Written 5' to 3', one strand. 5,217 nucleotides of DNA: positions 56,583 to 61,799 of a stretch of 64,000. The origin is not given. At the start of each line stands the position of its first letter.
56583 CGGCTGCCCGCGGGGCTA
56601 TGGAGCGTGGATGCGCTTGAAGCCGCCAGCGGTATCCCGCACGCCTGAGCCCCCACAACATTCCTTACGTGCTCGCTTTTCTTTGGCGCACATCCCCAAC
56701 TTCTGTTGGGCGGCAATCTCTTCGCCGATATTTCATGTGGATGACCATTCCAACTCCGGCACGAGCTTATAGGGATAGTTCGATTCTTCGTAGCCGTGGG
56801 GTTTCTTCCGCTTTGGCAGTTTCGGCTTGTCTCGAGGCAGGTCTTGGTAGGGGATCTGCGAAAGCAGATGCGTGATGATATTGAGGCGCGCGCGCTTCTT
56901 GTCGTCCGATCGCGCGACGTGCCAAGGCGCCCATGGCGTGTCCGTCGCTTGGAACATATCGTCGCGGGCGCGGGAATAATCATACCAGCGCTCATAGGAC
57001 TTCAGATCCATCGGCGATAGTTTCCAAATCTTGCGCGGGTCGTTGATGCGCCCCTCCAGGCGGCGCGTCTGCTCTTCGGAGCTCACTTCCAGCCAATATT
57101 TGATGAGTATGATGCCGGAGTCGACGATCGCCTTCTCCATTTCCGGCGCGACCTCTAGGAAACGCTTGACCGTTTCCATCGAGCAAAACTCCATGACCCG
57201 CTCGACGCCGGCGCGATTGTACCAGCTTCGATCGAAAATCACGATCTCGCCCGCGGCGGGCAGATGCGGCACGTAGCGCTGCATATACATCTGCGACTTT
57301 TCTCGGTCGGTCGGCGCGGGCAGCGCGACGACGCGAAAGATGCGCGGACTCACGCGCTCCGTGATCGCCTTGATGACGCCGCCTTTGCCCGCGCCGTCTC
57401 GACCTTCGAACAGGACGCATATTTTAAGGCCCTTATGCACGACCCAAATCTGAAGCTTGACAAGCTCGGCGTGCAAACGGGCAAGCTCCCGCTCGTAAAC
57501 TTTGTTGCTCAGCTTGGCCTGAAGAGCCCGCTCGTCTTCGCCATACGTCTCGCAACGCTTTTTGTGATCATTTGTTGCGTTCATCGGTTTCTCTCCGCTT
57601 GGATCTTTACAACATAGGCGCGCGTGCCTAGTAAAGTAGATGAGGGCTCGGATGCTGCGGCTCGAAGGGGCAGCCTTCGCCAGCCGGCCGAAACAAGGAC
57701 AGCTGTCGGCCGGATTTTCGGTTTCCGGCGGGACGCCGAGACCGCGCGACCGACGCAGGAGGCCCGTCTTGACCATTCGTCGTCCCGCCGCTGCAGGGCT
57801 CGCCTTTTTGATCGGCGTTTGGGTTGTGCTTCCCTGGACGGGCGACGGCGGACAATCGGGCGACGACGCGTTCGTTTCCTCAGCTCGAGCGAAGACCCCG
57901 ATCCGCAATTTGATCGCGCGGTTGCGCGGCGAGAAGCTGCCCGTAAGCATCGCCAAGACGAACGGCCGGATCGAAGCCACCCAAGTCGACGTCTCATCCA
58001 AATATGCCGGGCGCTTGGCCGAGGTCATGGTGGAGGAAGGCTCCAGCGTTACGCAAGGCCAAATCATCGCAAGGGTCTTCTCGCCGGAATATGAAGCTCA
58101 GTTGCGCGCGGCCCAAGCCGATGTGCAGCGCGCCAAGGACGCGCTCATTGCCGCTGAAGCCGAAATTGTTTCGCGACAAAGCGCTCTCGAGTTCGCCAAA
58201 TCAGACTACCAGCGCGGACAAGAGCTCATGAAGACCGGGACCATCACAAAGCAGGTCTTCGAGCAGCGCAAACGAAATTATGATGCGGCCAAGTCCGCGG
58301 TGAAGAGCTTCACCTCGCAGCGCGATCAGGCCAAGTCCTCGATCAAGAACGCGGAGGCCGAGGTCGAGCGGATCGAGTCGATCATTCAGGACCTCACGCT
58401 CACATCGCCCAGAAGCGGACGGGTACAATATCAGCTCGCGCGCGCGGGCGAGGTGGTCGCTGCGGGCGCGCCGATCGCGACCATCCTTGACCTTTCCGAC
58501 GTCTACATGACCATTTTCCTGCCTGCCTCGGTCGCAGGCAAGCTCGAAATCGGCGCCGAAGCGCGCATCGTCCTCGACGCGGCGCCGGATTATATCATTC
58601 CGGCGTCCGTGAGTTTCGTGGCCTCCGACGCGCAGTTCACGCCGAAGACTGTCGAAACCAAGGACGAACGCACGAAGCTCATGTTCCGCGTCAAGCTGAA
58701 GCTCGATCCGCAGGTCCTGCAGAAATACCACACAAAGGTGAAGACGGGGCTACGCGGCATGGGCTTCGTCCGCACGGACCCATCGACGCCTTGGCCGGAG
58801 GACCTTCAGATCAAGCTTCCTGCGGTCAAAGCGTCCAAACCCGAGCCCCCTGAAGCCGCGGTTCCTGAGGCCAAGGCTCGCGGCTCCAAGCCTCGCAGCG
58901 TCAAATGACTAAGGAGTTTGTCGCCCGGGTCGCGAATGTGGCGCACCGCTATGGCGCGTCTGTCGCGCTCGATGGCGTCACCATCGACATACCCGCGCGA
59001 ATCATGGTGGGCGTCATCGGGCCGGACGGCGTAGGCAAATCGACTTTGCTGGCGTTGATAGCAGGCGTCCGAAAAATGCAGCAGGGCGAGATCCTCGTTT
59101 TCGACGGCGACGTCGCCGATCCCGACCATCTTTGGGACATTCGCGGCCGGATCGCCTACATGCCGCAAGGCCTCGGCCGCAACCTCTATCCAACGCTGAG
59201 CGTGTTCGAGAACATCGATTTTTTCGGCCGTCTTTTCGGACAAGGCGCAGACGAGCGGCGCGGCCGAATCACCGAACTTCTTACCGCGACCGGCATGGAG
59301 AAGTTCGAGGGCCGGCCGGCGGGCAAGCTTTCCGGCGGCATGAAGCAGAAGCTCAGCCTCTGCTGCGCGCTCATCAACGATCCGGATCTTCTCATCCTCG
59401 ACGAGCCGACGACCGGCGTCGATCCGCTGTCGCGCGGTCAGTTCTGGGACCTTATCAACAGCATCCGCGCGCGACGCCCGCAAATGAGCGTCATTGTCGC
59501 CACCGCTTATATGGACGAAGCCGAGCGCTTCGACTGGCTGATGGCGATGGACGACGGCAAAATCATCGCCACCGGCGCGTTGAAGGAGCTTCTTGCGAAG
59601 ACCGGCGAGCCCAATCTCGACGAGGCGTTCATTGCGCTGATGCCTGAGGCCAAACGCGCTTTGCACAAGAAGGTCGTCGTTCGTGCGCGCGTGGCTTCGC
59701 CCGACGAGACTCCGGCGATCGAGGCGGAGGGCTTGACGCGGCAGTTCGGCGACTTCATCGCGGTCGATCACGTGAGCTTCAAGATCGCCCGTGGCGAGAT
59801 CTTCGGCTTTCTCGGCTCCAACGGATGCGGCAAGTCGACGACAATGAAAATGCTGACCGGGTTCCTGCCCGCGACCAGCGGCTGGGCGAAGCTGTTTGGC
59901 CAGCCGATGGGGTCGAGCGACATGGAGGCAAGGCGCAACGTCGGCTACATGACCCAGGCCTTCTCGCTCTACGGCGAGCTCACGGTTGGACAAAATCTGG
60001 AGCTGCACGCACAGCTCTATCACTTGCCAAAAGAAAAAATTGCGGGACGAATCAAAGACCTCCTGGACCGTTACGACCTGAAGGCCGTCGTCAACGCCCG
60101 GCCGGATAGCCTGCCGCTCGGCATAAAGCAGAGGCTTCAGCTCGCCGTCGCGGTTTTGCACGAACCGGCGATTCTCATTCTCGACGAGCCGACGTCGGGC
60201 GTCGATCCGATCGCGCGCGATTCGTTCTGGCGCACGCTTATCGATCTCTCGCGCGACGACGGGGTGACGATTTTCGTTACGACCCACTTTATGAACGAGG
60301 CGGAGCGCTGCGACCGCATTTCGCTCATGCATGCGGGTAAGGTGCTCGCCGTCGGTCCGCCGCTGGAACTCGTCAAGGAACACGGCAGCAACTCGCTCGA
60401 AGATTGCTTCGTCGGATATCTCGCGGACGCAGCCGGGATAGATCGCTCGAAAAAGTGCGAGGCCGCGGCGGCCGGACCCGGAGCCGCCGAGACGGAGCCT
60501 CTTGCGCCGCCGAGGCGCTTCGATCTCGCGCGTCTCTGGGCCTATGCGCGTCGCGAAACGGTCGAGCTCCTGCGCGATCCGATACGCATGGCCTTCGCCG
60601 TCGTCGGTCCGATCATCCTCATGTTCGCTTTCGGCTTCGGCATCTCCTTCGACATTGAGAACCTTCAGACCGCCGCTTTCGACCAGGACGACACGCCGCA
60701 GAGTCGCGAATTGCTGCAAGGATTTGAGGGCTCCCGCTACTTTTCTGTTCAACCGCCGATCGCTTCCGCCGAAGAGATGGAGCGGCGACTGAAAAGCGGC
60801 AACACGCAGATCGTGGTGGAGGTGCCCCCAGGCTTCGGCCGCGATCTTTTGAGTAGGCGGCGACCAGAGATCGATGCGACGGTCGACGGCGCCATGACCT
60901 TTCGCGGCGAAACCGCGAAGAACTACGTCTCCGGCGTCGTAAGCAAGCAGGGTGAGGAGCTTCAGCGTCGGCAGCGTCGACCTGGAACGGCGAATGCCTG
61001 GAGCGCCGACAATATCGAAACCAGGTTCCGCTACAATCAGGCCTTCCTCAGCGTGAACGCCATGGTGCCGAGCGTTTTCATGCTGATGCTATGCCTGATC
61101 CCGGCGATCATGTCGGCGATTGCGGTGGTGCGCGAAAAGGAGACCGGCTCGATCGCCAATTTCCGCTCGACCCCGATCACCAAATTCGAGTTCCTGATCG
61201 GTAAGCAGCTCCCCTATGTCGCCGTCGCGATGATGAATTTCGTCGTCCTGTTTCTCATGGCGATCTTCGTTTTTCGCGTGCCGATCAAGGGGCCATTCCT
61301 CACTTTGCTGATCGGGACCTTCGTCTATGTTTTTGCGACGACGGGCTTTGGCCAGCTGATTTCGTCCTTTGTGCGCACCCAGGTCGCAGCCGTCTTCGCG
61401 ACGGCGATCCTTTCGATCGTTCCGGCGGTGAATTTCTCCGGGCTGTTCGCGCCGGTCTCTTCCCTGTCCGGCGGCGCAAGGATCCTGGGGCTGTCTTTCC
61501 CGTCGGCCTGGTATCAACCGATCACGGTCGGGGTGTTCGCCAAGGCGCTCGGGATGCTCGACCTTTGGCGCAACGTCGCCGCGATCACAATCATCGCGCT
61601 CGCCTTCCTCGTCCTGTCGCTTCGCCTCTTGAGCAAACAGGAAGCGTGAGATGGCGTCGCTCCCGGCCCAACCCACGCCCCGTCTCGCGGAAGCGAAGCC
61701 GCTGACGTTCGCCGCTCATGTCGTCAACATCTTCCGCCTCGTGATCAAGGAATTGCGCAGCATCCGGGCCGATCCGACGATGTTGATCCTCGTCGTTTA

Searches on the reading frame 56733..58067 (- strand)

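Call 7: search_protein_families(library=pfam, proteins=[window:56733-58067:-], max_evalue=0.01)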
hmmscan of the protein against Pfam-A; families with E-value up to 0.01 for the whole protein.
window:56733-58067:- (444 aa): 1 family
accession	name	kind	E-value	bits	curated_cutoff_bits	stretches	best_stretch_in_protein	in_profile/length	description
PF03976.20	PPK2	-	5.6e-96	321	22.3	1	186-410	2-226/229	Polyphosphate kinase 2 (PPK2)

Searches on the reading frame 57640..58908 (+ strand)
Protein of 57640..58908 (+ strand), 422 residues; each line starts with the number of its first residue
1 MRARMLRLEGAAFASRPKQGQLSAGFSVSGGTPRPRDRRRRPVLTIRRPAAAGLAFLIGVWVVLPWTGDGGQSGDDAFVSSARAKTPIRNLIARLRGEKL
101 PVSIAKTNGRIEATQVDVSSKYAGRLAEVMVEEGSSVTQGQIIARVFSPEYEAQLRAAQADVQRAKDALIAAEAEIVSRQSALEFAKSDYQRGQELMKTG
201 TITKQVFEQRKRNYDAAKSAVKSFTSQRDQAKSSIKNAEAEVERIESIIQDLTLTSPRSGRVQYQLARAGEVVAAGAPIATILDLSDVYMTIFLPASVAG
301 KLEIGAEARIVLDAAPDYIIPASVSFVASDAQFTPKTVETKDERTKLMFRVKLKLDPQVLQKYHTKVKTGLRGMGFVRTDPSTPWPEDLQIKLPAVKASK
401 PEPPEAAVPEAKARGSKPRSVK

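Call 77: search_protein_families(library=pfam, proteins=[window:57640-58908:+], max_evalue=0.001)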
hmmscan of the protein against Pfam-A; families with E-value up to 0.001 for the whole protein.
window:57640-58908:+ (422 aa): 5 families
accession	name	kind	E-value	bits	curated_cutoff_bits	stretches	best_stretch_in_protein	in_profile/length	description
PF13437.12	HlyD_3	-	1.1e-18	68.4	22.2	1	253-355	1-93/106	HlyD family secretion protein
PF16576.10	HlyD_D23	-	1e-16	61.3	30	1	112-338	16-195/214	Barrel-sandwich domain of CusB or HlyD membrane-fusion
PF00364.28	Biotin_lipoyl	-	5.3e-08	33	22.1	1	115-145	42-72/73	Biotin-requiring enzyme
PF13533.13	Biotin_lipoyl_2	-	1.3e-05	25.3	29.8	1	118-145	3-30/32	Biotin-lipoyl like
PF02321.23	OEP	-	0.0009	19.5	22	0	150-235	97-182/187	Outer membrane efflux protein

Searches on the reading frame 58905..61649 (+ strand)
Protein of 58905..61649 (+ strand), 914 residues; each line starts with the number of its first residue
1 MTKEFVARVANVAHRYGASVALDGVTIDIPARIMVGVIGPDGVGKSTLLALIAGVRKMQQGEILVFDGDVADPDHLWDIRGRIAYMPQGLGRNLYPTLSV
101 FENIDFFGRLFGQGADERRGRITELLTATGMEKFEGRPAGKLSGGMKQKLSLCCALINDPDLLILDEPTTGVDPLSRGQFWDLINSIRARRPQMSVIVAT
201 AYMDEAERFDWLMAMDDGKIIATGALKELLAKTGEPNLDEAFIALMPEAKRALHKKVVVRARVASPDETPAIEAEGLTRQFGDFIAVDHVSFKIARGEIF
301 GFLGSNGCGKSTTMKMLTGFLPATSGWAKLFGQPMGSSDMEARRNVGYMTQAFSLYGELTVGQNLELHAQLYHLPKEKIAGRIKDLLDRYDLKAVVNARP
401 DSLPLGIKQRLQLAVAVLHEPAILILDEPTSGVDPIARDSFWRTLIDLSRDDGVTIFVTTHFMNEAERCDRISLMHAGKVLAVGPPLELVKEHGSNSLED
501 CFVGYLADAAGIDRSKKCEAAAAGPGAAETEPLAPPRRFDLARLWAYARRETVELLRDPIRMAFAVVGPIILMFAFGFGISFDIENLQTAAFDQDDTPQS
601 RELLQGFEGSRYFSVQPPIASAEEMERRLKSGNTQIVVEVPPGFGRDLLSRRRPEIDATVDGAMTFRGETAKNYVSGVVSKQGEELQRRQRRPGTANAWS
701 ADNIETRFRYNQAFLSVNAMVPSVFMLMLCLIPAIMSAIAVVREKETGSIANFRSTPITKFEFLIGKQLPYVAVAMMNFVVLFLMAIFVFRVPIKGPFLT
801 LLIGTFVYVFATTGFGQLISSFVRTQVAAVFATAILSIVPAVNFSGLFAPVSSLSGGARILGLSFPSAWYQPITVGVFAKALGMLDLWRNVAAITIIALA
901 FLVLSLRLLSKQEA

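Call 101: search_protein_families(library=pfam, proteins=[window:58905-61649:+], max_evalue=0.01)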
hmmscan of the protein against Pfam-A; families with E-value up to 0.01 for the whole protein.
window:58905-61649:+ (914 aa): 12 families
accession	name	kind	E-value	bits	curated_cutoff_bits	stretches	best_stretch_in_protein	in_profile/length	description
PF00005.33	ABC_tran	-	5e-60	202.5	25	2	22-170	1-137/137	ABC transporter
PF12698.13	ABC2_membrane_3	-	6.6e-43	147.6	31.6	1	566-906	8-346/347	ABC-2 family transporter protein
PF13304.12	AAA_21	-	1.9e-16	61.4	27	1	399-461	234-298/304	AAA domain, putative AbiEii toxin, Type IV TA system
PF01061.29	ABC2_membrane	-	7e-16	58.8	26.9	1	722-861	52-193/211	ABC-2 type transporter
PF12679.13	ABC2_membrane_2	-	4.6e-12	46.2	27.2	1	545-913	1-282/283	ABC-2 family transporter protein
PF13555.12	AAA_29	-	6.9e-05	23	27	0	23-51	13-42/61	P-loop containing region of AAA domain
PF13175.12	AAA_15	-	0.00026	21.2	32.1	0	302-322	28-48/374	AAA ATPase domain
PF12730.13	ABC2_membrane_4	-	0.00079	19.9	27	1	712-839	44-170/179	ABC-2 family transporter protein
PF03193.22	RsgA_GTPase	-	0.00095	19.5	30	0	36-63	110-137/174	RsgA GTPase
PF13401.12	AAA_22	-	0.0012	19.6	27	0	304-453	12-115/130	AAA domain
PF22039.1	HUTI_composite_bact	-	0.0091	16.1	25.5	0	214-231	4-21/26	Imidazolonepropionase-like composite domain, bacteria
PF13476.12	AAA_23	-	0.0095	17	27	0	296-318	18-40/201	AAA domain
